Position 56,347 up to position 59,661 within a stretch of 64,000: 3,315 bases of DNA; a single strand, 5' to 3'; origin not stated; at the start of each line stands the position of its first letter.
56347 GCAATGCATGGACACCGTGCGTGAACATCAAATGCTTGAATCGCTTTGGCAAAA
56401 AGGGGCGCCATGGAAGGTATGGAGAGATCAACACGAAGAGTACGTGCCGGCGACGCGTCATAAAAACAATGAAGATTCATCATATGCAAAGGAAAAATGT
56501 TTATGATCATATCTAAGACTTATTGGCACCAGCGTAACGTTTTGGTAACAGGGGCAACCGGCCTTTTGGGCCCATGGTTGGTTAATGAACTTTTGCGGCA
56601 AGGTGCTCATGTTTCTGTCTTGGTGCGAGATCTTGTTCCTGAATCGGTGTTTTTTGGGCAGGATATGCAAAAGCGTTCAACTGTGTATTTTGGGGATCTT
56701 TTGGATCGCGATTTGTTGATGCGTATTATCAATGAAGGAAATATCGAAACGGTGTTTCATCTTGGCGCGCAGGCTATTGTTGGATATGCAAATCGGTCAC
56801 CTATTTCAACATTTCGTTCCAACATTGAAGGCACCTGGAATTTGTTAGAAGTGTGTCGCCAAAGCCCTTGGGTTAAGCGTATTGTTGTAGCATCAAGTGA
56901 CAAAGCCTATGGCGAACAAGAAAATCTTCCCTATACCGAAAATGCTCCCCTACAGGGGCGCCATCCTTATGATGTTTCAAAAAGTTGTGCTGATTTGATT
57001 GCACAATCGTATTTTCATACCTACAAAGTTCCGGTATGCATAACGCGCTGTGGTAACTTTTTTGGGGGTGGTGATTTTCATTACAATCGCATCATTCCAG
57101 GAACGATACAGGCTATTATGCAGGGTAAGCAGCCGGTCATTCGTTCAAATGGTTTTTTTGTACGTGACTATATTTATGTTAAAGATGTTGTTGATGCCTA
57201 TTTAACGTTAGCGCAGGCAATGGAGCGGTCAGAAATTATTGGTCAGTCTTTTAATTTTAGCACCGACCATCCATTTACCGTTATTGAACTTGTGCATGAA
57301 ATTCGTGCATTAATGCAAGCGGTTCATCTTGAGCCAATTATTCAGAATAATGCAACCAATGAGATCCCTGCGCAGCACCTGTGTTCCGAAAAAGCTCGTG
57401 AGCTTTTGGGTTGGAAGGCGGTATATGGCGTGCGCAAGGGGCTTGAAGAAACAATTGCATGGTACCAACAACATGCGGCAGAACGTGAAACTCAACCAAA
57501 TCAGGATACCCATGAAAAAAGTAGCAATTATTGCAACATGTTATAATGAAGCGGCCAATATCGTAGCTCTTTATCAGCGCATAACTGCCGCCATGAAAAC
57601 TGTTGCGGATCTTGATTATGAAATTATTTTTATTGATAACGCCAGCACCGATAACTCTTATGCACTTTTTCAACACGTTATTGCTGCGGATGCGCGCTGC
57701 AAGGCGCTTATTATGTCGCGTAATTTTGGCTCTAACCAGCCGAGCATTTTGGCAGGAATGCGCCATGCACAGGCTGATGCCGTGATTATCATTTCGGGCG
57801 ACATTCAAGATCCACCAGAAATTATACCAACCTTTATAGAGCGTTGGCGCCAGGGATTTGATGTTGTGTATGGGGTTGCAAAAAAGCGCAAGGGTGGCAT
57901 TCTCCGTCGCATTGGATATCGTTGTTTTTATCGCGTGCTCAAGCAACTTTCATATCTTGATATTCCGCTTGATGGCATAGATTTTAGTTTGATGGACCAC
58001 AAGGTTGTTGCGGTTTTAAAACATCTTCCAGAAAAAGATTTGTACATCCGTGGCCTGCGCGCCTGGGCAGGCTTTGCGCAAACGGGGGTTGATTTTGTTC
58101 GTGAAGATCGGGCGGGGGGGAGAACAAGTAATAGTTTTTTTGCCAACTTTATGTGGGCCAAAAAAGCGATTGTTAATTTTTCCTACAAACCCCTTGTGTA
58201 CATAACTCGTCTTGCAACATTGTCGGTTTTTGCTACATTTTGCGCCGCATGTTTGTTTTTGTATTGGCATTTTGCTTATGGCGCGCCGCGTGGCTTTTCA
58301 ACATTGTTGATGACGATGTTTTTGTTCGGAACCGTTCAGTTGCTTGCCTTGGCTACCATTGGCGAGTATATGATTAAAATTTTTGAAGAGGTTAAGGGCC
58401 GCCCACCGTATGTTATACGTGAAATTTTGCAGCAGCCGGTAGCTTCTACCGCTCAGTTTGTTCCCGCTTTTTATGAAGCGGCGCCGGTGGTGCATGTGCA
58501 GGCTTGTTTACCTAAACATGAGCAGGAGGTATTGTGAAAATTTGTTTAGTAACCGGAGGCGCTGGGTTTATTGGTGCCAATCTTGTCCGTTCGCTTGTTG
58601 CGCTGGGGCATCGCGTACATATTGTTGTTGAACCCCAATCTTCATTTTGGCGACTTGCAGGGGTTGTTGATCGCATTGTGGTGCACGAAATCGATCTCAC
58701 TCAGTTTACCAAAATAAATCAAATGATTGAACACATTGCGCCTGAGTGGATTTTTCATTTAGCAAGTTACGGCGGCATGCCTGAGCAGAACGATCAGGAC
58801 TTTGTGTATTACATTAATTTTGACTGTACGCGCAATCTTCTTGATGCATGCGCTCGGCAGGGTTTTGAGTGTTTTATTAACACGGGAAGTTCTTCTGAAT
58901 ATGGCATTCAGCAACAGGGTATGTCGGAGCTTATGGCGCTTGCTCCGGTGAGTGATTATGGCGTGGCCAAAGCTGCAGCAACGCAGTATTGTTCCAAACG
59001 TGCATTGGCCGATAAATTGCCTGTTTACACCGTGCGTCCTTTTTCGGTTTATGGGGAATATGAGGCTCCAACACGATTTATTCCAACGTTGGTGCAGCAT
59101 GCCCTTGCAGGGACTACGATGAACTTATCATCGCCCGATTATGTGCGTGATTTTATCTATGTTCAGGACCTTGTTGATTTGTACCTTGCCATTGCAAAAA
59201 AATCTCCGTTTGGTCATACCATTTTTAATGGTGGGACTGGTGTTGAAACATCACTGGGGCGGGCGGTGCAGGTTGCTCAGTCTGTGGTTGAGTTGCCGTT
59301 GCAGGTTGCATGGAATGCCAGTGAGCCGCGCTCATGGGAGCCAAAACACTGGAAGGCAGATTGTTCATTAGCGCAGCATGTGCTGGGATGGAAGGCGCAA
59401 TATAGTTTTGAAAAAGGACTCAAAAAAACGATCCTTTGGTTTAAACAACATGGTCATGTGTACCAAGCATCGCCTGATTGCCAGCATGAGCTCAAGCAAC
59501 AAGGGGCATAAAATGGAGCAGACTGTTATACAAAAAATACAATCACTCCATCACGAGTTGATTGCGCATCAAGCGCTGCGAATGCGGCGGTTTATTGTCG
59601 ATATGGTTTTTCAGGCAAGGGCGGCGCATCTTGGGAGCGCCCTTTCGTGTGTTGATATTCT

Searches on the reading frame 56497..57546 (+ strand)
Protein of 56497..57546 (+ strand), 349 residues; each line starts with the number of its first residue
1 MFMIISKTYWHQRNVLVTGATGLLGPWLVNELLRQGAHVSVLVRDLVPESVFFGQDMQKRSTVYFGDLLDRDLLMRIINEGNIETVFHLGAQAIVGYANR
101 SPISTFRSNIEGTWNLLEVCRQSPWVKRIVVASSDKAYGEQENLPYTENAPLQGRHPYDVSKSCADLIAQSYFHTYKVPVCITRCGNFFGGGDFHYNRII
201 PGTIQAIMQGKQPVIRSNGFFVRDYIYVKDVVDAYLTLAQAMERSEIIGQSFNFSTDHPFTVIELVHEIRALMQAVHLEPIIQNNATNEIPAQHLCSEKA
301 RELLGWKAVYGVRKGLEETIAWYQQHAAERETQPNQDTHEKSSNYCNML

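Call 70: search_protein_families(library=pfam, proteins=[window:56497-57546:+], max_evalue=0.00001)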
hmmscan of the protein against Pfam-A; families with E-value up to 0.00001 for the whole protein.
window:56497-57546:+ (349 aa): 7 families
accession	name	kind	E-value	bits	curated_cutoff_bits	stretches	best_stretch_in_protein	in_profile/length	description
PF16363.11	GDP_Man_Dehyd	-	1.2e-51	176.7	27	1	16-319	1-332/332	GDP-mannose 4,6 dehydratase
PF01370.27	Epimerase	-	7.7e-51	173.2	20.9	1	15-244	1-230/240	NAD dependent epimerase/dehydratase family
PF01073.25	3Beta_HSD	-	4e-17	62.6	22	1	16-264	1-259/280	3-beta hydroxysteroid dehydrogenase/isomerase family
PF02719.21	Polysacc_synt_2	-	4e-16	59.5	20.2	1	15-275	1-249/293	Polysaccharide biosynthesis protein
PF07993.18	NAD_binding_4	-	1.3e-13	51.2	20.1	1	17-190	1-209/258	Male sterility protein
PF04321.23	RmlD_sub_bind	-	1.8e-08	34.2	27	1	14-281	2-241/287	RmlD substrate binding domain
PF05368.20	NmrA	-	1.1e-06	28.9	27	1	13-80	3-69/298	NmrA-like family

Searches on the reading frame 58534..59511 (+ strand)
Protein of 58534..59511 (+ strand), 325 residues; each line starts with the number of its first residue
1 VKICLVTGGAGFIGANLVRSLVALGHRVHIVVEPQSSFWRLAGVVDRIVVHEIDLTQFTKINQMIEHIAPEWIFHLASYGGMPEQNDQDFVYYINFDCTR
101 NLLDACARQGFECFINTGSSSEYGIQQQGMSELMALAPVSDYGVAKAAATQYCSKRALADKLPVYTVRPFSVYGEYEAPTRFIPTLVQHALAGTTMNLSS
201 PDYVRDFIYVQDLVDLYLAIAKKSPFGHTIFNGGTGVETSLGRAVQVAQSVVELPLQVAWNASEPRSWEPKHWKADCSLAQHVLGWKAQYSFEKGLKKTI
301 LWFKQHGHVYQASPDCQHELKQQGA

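Call 70: search_protein_families(library=pfam, proteins=[window:58534-59511:+], max_evalue=0.00001)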
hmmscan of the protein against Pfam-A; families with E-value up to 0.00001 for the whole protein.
window:58534-59511:+ (325 aa): 6 families
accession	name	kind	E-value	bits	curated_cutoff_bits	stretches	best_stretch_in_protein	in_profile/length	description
PF01370.27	Epimerase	-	9.5e-47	159.9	20.9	1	5-224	2-228/240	NAD dependent epimerase/dehydratase family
PF16363.11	GDP_Man_Dehyd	-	2.4e-39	136.1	27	1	5-299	1-332/332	GDP-mannose 4,6 dehydratase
PF01073.25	3Beta_HSD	-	1.3e-19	70.8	22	1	5-220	1-228/280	3-beta hydroxysteroid dehydrogenase/isomerase family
PF04321.23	RmlD_sub_bind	-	1.1e-11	44.8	27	1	4-225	3-201/287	RmlD substrate binding domain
PF02719.21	Polysacc_synt_2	-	1e-06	28.6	20.2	1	5-224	2-220/293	Polysaccharide biosynthesis protein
PF13460.12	NAD_binding_10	-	1.1e-06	29.1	27.2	1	8-158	1-136/184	NAD(P)H-binding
